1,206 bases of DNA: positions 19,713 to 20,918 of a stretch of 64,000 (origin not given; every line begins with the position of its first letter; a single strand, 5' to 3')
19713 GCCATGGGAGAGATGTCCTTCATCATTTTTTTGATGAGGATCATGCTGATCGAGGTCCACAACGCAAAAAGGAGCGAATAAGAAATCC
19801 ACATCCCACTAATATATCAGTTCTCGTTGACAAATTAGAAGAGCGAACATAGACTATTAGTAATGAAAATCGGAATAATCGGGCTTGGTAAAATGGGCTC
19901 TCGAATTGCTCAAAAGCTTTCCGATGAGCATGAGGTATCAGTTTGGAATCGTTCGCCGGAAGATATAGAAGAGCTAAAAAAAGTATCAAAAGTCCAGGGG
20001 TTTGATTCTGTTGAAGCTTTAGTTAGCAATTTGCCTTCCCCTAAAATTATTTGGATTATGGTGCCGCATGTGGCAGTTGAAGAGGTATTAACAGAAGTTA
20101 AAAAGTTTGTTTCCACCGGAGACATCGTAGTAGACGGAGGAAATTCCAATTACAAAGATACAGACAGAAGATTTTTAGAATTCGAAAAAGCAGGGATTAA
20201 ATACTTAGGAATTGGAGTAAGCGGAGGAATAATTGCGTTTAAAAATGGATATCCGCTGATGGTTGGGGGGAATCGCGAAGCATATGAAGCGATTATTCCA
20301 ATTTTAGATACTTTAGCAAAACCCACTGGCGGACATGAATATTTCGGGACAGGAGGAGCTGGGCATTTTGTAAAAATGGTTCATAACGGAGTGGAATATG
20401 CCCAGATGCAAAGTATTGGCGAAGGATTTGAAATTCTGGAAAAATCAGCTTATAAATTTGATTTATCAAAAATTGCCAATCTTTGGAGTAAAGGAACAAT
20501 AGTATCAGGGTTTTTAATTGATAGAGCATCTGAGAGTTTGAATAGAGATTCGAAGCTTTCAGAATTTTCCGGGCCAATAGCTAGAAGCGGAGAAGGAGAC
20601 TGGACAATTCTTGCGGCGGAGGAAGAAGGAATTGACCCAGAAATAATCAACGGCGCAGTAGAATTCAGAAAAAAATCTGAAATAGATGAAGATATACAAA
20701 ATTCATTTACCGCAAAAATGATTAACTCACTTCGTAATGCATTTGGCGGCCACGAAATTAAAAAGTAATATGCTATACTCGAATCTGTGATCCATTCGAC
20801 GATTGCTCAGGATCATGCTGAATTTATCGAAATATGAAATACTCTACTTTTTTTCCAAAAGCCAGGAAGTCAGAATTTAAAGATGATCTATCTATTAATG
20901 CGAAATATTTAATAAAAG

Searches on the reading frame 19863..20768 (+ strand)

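Call 88: search_protein_families(library=pfam, max_evalue=0.0001, proteins=[window:19863-20768:+])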
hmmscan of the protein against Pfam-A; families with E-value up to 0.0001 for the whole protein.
window:19863-20768:+ (301 aa): 5 families
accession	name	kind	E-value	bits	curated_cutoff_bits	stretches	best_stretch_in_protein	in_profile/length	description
PF03446.21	NAD_binding_2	-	3.8e-36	125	21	1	2-153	1-154/161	NAD binding domain of 6-phosphogluconate dehydrogenase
PF00393.24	6PGD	-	1.7e-17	64.2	27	1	167-277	1-118/290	6-phosphogluconate dehydrogenase, C-terminal domain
PF03807.23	F420_oxidored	-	3e-09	37.8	21.6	1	2-92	1-91/94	NADP oxidoreductase coenzyme F420-dependent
PF01210.29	NAD_Gly3P_dh_N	-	4e-06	27.3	23.1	1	2-90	1-100/158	NAD-dependent glycerol-3-phosphate dehydrogenase N-terminus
PF01408.29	GFO_IDH_MocA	-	2.3e-05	25.5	24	1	1-69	1-72/120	Oxidoreductase family, NAD-binding Rossmann fold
